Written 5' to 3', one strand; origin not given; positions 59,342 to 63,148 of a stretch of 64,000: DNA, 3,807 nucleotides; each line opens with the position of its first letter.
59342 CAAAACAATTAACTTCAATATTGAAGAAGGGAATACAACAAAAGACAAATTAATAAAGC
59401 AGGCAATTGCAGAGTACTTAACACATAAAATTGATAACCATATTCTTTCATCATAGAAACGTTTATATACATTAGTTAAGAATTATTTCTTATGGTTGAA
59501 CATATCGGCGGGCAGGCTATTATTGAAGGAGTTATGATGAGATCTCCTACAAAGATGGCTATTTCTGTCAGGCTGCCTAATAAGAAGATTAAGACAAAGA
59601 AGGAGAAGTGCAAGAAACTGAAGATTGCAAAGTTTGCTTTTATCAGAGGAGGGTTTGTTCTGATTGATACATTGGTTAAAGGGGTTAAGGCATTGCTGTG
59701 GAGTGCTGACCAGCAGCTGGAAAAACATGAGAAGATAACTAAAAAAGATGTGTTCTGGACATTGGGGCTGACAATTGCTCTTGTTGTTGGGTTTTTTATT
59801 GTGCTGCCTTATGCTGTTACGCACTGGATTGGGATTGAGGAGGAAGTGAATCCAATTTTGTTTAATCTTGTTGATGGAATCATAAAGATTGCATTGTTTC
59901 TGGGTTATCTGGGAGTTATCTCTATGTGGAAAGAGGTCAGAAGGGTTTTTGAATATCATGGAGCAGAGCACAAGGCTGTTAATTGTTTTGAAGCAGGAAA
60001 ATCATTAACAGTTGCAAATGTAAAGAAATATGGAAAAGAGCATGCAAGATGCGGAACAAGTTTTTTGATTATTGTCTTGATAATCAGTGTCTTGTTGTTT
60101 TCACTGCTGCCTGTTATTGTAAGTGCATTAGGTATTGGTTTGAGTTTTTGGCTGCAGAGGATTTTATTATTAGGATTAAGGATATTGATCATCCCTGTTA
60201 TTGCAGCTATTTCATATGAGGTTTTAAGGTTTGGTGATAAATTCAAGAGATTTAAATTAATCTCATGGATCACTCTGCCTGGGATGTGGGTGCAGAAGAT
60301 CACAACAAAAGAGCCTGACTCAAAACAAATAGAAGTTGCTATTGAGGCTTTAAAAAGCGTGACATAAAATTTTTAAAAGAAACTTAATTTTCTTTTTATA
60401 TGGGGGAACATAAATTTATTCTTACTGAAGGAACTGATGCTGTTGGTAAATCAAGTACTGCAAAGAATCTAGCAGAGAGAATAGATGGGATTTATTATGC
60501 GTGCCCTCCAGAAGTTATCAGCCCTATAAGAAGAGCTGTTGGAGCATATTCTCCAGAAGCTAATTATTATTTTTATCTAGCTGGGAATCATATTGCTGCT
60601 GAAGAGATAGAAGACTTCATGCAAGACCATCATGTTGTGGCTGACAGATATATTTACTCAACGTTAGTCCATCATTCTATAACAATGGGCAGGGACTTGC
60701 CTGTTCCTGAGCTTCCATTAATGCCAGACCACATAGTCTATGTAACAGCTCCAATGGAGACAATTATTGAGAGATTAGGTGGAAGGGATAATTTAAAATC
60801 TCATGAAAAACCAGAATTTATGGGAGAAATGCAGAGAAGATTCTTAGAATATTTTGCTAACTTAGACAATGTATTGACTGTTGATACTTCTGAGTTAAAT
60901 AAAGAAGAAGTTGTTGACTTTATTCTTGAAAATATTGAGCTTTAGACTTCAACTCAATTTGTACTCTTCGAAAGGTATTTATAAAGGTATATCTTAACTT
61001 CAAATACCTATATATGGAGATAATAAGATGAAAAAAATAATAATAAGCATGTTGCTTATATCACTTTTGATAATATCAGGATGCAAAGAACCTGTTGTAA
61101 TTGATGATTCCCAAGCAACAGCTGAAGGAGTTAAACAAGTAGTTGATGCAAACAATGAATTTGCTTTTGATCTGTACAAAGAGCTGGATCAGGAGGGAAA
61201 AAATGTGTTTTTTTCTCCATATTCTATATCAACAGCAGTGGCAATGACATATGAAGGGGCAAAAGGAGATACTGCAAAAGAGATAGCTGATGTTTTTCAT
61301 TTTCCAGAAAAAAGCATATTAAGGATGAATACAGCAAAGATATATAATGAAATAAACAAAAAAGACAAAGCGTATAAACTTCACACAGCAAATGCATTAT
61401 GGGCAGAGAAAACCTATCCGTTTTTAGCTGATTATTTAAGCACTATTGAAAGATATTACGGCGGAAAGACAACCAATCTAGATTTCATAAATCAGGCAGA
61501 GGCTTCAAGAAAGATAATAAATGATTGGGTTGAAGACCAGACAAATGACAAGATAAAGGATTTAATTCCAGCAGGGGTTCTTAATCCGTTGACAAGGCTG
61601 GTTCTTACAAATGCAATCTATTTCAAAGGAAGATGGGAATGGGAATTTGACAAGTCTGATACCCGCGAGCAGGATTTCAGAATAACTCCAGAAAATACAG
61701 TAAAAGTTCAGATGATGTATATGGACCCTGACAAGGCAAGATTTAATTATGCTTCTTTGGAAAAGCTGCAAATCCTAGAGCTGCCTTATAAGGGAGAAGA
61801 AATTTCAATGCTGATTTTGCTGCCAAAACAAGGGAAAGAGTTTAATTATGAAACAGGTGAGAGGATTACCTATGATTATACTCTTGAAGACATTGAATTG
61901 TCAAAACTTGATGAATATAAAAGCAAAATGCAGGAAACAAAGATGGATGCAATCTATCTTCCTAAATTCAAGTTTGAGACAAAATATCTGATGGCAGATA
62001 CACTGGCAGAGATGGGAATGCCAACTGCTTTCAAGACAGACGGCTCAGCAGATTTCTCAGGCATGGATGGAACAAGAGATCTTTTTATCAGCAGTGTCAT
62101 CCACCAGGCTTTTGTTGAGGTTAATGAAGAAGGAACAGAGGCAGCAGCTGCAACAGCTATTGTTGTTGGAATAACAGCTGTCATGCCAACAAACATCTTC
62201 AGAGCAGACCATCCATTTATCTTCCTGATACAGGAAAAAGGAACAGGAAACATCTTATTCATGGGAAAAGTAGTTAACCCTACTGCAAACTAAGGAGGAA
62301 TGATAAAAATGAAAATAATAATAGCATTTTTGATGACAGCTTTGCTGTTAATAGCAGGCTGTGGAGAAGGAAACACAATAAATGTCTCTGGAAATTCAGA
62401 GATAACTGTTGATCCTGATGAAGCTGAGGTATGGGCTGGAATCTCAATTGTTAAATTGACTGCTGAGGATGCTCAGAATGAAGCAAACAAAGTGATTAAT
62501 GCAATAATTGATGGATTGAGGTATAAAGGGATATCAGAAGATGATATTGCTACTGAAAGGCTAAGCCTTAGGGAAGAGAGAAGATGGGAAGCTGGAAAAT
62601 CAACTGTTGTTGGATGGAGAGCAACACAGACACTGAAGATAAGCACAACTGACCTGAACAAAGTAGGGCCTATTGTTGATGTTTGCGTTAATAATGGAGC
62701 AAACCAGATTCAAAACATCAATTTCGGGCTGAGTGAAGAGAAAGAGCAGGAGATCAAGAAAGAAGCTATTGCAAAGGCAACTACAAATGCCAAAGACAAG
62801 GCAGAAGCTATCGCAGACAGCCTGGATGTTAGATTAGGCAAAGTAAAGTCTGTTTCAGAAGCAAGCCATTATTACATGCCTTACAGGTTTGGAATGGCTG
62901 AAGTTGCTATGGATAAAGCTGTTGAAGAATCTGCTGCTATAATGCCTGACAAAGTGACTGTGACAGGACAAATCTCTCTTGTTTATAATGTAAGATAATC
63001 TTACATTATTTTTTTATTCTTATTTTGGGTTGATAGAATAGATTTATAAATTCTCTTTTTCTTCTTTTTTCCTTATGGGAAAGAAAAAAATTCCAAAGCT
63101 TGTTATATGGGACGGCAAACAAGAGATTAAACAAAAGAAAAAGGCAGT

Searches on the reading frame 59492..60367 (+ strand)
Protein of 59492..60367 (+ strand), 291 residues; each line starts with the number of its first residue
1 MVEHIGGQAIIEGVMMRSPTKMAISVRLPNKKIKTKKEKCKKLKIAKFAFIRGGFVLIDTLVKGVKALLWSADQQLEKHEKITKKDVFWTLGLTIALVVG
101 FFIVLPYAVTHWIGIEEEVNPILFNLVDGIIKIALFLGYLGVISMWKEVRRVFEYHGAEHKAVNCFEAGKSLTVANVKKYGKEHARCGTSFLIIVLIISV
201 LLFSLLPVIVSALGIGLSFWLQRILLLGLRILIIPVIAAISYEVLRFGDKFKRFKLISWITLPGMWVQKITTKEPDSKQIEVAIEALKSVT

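Call 65: search_protein_families(library=pfam, proteins=[window:59492-60367:+], max_evalue=0.001)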
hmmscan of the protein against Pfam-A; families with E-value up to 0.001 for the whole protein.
window:59492-60367:+ (291 aa): 2 families
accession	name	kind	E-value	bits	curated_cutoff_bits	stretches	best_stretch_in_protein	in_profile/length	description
PF07136.16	DUF1385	-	2.1e-78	263.2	22.1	1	50-290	3-224/227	Protein of unknown function (DUF1385)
PF10066.14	DUF2304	-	0.00086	20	25.5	0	83-128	28-73/106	Uncharacterized conserved protein (DUF2304)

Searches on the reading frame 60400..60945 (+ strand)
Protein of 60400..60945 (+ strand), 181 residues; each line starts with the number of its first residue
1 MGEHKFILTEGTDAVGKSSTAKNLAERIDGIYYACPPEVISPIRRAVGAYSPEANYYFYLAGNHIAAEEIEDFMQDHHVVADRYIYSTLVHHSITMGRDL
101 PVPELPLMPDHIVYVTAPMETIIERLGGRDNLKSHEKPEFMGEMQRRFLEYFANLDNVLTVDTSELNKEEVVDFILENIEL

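Call 65: search_protein_families(library=pfam, proteins=[window:60400-60945:+], max_evalue=0.001)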
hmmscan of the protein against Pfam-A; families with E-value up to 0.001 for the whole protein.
window:60400-60945:+ (181 aa): 3 families
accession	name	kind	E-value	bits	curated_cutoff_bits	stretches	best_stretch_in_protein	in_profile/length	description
PF02223.23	Thymidylate_kin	-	6.3e-16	59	27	1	10-175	2-185/185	Thymidylate kinase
PF01712.25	dNK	-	2.3e-05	24.7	27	0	106-174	121-193/203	Deoxynucleoside kinase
PF13238.12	AAA_18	-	0.00015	22.6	29.4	0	7-132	1-114/128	AAA domain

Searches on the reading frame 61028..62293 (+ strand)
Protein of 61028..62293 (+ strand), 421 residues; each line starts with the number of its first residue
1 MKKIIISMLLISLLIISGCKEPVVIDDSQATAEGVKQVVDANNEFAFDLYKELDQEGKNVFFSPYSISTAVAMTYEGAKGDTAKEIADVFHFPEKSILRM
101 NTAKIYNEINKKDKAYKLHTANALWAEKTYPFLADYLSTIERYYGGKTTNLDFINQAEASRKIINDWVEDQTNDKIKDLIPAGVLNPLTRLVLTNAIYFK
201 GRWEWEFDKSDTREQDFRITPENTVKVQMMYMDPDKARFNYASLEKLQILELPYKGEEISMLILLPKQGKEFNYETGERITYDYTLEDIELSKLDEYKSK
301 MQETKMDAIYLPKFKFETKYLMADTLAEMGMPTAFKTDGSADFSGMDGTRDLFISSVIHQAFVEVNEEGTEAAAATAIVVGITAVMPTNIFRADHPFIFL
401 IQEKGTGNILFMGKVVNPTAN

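Call 65: search_protein_families(library=pfam, proteins=[window:61028-62293:+], max_evalue=0.001)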
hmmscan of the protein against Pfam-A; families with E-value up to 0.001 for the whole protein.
window:61028-62293:+ (421 aa): 1 family
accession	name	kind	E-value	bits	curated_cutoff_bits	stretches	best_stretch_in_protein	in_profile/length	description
PF00079.25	Serpin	-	1.1e-119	400.4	27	1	41-418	2-370/370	Serpin (serine protease inhibitor)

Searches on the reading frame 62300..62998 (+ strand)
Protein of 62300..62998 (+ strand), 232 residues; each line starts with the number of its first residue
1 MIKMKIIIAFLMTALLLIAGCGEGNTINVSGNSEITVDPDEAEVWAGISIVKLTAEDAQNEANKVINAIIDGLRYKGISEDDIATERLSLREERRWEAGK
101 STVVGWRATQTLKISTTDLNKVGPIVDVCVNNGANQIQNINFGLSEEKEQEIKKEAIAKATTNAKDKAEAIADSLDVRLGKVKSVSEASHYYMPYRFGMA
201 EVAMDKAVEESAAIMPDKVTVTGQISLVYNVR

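Call 65: search_protein_families(library=pfam, proteins=[window:62300-62998:+], max_evalue=0.001)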
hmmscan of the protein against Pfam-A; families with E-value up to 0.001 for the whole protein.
window:62300-62998:+ (232 aa): 1 family
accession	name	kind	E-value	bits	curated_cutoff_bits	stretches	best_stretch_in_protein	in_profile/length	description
PF04402.19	SIMPL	-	1.2e-48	166.5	25.2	1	27-229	1-205/205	Protein of unknown function (DUF541)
